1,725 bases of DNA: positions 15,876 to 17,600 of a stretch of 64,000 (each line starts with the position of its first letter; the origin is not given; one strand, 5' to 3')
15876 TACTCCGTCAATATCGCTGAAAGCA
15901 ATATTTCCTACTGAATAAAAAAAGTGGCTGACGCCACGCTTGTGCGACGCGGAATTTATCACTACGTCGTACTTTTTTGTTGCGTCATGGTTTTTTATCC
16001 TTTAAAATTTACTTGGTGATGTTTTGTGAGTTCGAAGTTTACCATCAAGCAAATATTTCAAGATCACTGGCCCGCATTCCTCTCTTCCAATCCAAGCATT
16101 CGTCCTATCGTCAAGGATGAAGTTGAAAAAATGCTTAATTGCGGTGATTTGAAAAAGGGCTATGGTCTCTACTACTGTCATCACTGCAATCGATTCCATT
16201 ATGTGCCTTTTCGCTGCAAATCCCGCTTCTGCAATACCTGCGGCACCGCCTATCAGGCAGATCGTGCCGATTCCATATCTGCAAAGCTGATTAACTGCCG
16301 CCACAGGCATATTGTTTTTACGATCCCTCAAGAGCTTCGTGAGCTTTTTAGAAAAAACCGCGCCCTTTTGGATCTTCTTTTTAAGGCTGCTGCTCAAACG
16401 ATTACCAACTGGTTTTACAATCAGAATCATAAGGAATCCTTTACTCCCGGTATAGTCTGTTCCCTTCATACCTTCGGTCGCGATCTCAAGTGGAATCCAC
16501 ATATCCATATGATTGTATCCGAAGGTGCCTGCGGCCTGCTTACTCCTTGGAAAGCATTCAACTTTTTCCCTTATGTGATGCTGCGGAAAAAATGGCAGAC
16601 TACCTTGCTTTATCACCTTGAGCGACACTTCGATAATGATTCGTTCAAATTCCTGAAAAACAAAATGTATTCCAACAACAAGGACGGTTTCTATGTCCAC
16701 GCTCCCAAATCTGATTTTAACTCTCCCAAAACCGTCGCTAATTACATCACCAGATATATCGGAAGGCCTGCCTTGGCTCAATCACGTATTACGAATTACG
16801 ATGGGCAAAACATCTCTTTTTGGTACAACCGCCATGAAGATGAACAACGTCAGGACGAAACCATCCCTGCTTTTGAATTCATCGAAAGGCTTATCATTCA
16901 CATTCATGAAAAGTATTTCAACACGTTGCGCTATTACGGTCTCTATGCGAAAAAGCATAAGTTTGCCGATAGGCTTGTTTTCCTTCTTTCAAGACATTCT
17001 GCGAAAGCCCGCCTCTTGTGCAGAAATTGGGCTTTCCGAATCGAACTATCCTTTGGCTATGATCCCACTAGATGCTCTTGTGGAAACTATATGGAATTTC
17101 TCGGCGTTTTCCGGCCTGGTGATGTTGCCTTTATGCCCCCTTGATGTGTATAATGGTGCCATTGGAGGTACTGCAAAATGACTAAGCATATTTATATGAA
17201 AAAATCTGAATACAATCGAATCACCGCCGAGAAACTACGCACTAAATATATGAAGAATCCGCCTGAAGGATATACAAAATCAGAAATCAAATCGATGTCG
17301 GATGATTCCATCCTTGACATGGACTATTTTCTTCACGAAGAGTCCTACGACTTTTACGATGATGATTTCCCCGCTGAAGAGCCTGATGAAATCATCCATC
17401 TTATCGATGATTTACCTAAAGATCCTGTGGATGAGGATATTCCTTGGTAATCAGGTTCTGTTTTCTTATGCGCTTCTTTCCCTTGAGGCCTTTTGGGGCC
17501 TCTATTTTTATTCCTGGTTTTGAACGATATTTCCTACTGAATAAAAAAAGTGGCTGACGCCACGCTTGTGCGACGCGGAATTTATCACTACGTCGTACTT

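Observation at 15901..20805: Near-perfect head-to-tail triplication of an IS91-family rolling-circle element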

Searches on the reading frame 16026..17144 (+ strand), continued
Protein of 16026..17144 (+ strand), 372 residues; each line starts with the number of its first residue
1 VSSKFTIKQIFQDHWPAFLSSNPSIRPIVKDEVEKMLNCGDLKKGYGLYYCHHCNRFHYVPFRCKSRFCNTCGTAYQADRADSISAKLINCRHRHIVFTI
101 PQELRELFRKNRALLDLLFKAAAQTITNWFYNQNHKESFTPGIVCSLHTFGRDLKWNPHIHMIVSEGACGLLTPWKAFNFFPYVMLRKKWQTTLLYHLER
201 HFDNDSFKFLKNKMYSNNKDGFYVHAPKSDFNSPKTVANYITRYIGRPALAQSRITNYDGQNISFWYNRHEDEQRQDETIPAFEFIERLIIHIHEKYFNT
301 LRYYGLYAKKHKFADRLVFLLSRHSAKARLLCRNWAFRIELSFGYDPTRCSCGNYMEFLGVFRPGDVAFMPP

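Call 20: find_related_loci(query=A1, collection=genome_contigs, flank=5000)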
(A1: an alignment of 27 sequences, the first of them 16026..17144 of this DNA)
Query A1 (372 aa) in genome_contigs; peptide patterns used: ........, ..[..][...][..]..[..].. (x = any residue, [..] = any of these).
591 stretches matched a pattern (row limit reached: there are more); 561 encode a relative of the query (tblastn E <= 1e-3); the best 80 are kept; 80 distinct loci.
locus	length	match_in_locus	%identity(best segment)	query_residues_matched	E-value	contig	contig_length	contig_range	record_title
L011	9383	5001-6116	85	1-372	0e+0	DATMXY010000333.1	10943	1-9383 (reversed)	MAG TPA_asm: Anaerovoracaceae bacterium isolate SMAG_U13132 k141_41502, whole genome shotgun sequence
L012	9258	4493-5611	75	1-372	0e+0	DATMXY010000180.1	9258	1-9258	MAG TPA_asm: Anaerovoracaceae bacterium isolate SMAG_U13132 k141_139755, whole genome shotgun sequence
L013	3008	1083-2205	81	1-372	0e+0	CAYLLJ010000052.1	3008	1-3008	MAG TPA_asm: uncultured Oscillospiraceae bacterium isolate SRP239243_co2_81 genome assembly, contig: NODE_56398_length_3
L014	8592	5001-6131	58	1-372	7e-152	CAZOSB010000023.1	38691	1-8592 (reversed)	MAG TPA_asm: uncultured Anaerovorax sp. isolate SRP242652_co4_52 genome assembly, contig: NODE_580_length_38691_cov_35.3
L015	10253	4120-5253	59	1-372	8e-150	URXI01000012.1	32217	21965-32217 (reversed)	uncultured Eubacterium sp. isolate UMGS1437 genome assembly, contig: NODE_234_length_32217_cov_2.278217, whole genome sh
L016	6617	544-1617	60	3-358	2e-149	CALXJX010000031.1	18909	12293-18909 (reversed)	MAG: uncultured Clostridia bacterium isolate BRZ_ES__bin101 genome assembly, contig: BRZ_ES__NODE_3742_length_18909_cov_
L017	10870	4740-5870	58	1-372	6e-149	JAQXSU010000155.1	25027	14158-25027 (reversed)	MAG: Bacillota bacterium isolate SUG1491 k141_322980, whole genome shotgun sequence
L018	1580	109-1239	57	1-372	8e-162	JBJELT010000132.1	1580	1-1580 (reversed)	MAG: Oliverpabstia sp. isolate SARD16_bin.044 NODE_48513_length_1580_cov_22.527213, whole genome shotgun sequence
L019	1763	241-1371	58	1-372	1e-157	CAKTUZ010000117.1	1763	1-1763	MAG: uncultured bacterium isolate REFINED_METABAT215_TOP10_CONTIGS_1500_ASSEMBLY_K77_MERGED__Hadza_PheChl_Fiber-Hadza-Ne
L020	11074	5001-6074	58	3-358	9e-145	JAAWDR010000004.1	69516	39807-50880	MAG: Clostridia bacterium isolate ABMPRH_61_2 k141_95803, whole genome shotgun sequence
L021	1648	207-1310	58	3-372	2e-156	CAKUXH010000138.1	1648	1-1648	MAG: uncultured Opitutales bacterium isolate REFINED_METABAT215_TOP10_CONTIGS_1500_ASSEMBLY_K77_MERGED__Hadza_MoBio_hadz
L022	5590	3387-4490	58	3-372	1e-144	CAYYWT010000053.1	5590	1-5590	MAG TPA_asm: uncultured Eubacteriales bacterium isolate SRP225648_co1_918 genome assembly, contig: NODE_37239_length_559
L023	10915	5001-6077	57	2-358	4e-142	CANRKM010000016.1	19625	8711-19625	MAG: uncultured Clostridia bacterium isolate Lapin-022__bin12 genome assembly, contig: Lapin-022__NODE_2692_length_19625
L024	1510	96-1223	55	1-372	1e-151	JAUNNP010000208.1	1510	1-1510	MAG: Eubacteriales bacterium isolate S32M_St_metabat_65 NODE_58308_length_1510_cov_8.032990, whole genome shotgun sequen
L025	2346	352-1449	55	5-369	1e-143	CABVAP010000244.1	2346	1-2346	MAG TPA_asm: uncultured Clostridiales bacterium isolate MGYG-HGUT-04547 genome assembly, contig: GUT_GENOME282538_244, w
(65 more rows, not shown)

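Call 59: search_dna_similar(query=window:16026-17144:+, collection=plasmids, mode=protein, max_evalue=1e-40, max_rows=25)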
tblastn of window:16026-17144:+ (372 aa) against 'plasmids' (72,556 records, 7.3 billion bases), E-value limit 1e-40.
Records with a match: 55; places in all: 68; records where one place covers at least 80% of the query: 55.
Best place of each record, by identity: <60% 55.
By first word of the organism name: Piscirickettsia 39; Pediococcus 5; Enterococcus 4; Cetobacterium 3; Bacillus 2; Lacticaseibacillus 1; Vibrio 1.
By predicted mobility (MOB-suite, as given by PLSDB): non-mobilizable 46; mobilizable 8; conjugative 1.
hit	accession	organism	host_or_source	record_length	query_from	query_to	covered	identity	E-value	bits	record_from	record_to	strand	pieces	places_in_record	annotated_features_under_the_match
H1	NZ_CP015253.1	Bacillus thuringiensis Bt18247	Caenorhabditis elegans,whole organism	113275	7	360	95%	37.5%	2e-72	252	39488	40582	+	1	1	transposase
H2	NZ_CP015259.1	Bacillus wiedmannii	Caenorhabditis elegans,whole organism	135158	7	360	95%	36.9%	1e-71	250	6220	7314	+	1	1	transposase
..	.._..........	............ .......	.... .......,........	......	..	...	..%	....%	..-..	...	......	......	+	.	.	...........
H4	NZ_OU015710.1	Enterococcus faecium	Homo sapiens,Inguinal/Rectal swab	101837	11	361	94%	35.1%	2e-65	232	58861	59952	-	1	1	transposase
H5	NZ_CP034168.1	Enterococcus avium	Homo sapiens,bile from holelithiasis ...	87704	11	361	94%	34.8%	5e-65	231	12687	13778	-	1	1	transposase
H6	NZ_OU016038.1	Enterococcus faecium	Homo sapiens,Superficial wound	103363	11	361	94%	34.8%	5e-65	231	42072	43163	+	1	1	transposase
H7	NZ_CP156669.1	Pediococcus pentosaceus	Homo sapiens,pure culture,feces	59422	4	360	96%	33.3%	4e-65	231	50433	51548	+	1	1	transposase | transposase zinc-binding domain-containing protein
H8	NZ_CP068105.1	Pediococcus pentosaceus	-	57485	4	360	96%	33.3%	5e-65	230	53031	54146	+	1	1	transposase | transposase zinc-binding domain-containing protein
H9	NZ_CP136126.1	Lacticaseibacillus paracasei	human,blood culture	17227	4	360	96%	33.3%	1e-64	229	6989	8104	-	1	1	transposase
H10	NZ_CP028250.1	Pediococcus acidilactici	cell culture,Gochujang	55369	4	360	96%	33.3%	1e-63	226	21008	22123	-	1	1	transposase | transposase zinc-binding domain-containing protein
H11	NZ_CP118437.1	Pediococcus acidilactici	Beagle,pure culture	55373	4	360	96%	33.3%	1e-63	226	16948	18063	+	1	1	transposase | transposase zinc-binding domain-containing protein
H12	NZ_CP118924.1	Pediococcus acidilactici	Felis catus,pure culture,feces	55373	4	360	96%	33.3%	1e-63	226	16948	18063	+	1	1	transposase | transposase zinc-binding domain-containing protein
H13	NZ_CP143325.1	Cetobacterium somerae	intestine of Yellow Catfish,pure culture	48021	7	362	96%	32.5%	2e-49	185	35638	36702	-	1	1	transposase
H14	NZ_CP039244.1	Piscirickettsia salmonis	Salmo salar,cell culture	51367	5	369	98%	31.3%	2e-44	171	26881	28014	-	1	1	transposase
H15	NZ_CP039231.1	Piscirickettsia salmonis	Salmo salar,cell culture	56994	5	369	98%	31.3%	2e-44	171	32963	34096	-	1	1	transposase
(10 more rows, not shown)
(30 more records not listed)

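Call 60: get_annotated_region(hit=H1, flank=1200)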
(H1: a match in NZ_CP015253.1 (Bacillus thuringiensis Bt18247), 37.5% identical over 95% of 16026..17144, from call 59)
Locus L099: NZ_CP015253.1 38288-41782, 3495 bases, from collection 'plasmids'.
description: Bacillus thuringiensis Bt18247 plasmid p113275, complete sequence
organism: Bacillus thuringiensis Bt18247 (NCBI taxid 1423143)
taxonomy: Bacteria; Bacillota; Bacilli; Bacillales; Bacillaceae; Bacillus; Bacillus thuringiensis; Bacillus thuringiensis Bt18247
host: -; source: Caenorhabditis elegans,whole organism; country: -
typing (MOB-suite, as given by PLSDB): mobilizable; replicon rep_cluster_1721; relaxase MOBQ
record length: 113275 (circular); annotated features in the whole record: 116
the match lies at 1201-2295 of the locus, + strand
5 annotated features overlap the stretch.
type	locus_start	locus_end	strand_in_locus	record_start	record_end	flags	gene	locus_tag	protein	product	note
CDS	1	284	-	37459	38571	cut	-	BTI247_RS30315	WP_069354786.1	IS110 family transposase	-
CDS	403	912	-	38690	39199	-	-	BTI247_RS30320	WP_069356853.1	DUF4367 domain-containing protein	-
CDS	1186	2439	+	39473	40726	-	-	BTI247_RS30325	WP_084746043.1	transposase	GO:0006313 - DNA transposition [Evidence IEA]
CDS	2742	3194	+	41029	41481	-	-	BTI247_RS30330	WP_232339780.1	helix-turn-helix transcriptional regulator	-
CDS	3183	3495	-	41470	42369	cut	-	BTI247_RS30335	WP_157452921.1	IS3 family transposase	-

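Call 61: get_annotated_region(hit=H3, flank=1200)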
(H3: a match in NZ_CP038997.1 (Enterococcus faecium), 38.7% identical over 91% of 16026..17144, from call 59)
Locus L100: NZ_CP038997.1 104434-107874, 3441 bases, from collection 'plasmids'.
description: Enterococcus faecium strain SRR24 plasmid pSRR24
organism: Enterococcus faecium (NCBI taxid 1352)
taxonomy: Bacteria; Bacillota; Bacilli; Lactobacillales; Enterococcaceae; Enterococcus; Enterococcus faecium
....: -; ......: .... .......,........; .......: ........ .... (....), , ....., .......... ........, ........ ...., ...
typing (MOB-suite, as given by PLSDB): non-mobilizable
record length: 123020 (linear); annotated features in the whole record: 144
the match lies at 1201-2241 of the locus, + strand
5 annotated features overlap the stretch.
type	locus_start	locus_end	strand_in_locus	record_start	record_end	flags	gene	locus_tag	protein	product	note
CDS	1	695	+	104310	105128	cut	-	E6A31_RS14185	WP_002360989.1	AAA family ATPase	-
CDS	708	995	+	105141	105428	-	-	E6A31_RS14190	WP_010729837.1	hypothetical protein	-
CDS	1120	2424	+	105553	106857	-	-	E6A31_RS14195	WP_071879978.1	transposase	GO:0006313 - DNA transposition [Evidence IEA]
CDS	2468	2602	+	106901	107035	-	-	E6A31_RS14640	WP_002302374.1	hypothetical protein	-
CDS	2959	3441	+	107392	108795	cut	-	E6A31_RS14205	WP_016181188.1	L,D-transpeptidase family protein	-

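Call 68: list_cluster_members(proteins=[P0121, window:16026-17144:+, window:19278-20396:+, window:17178-17450:+])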
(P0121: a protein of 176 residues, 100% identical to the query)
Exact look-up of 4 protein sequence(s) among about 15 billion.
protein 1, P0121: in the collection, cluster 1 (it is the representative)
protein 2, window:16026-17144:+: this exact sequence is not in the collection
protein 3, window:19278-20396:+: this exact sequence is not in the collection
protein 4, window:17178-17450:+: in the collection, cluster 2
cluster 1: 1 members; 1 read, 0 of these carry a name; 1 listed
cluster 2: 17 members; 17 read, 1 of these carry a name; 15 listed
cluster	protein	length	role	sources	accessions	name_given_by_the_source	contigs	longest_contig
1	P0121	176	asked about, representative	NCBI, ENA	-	-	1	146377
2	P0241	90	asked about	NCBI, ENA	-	-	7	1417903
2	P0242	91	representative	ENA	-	-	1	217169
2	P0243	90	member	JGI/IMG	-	hypothetical protein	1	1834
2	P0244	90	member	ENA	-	-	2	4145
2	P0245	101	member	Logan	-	-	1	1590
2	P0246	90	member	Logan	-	-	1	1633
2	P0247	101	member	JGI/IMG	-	-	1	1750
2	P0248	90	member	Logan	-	-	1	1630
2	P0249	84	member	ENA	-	-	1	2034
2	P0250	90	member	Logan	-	-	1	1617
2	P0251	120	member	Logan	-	-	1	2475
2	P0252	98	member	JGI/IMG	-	-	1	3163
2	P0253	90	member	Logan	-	-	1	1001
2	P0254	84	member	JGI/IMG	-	-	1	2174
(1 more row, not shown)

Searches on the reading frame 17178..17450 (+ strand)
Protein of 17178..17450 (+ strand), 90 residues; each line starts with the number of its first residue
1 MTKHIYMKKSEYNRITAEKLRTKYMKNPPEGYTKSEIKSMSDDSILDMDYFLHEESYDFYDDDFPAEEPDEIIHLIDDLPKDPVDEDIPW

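Call 5: search_protein_families(library=pfam, proteins=[window:17178-17450:+], max_evalue=0.1)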
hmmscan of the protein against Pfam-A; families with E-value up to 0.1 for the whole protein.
window:17178-17450:+ (90 aa): 0 families

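Call 9: search_protein_families(library=ncbifam, proteins=[window:17178-17450:+], max_evalue=0.1)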
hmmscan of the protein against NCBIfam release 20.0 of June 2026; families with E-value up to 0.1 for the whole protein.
window:17178-17450:+ (90 aa): 0 families

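Call 69: find_encoding_contigs(protein=window:17178-17450:+, flank=7000, max_places=10)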
Protein window:17178-17450:+ (90 aa): no gene with exactly this product is on record in the collection.
